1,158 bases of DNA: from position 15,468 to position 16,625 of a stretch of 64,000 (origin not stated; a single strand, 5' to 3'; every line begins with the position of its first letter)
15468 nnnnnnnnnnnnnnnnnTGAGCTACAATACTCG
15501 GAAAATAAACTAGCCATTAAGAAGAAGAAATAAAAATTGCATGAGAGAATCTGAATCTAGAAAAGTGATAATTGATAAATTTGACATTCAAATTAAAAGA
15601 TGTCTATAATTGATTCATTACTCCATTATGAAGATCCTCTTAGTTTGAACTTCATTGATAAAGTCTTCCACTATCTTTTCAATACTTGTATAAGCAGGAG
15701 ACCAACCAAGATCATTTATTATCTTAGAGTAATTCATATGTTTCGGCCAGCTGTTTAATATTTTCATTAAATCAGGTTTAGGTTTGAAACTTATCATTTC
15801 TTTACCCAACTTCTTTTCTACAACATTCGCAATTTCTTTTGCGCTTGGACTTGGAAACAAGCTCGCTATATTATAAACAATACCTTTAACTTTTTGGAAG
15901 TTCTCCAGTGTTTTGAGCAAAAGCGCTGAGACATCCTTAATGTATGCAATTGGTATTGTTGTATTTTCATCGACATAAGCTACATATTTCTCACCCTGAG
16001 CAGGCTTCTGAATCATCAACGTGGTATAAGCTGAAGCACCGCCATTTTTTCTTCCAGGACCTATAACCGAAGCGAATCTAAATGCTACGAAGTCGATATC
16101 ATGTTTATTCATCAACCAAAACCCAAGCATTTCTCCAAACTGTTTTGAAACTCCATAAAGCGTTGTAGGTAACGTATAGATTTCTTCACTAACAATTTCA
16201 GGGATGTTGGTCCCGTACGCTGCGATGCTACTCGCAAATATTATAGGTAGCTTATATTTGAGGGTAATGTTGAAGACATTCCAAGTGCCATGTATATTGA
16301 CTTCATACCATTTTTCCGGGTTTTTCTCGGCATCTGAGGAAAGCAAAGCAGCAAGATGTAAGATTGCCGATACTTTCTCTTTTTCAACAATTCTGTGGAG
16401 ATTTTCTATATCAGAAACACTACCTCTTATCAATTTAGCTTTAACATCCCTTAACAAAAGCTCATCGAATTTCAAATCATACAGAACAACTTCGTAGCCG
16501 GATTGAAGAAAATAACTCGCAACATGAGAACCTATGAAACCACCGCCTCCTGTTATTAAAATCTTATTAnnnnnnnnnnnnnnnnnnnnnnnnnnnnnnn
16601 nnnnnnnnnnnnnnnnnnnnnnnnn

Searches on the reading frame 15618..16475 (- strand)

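Call 53: search_protein_families(library=pfam, proteins=[window:15618-16475:-], max_evalue=0.00001)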
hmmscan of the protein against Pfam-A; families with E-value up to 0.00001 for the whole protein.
window:15618-16475:- (285 aa): 5 families
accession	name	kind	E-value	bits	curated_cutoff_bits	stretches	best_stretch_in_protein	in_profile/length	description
PF01370.27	Epimerase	-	1.6e-27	96.9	20.9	1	11-204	41-240/240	NAD dependent epimerase/dehydratase family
PF16363.11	GDP_Man_Dehyd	-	5.4e-19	69.3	27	1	12-270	53-330/332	GDP-mannose 4,6 dehydratase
PF01073.25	3Beta_HSD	-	4.9e-12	45.9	22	1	12-226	45-271/280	3-beta hydroxysteroid dehydrogenase/isomerase family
PF04321.23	RmlD_sub_bind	-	8.4e-12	45.2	27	1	20-195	37-202/287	RmlD substrate binding domain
PF02719.21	Polysacc_synt_2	-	1.8e-08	34.4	20.2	1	14-139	57-173/293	Polysaccharide biosynthesis protein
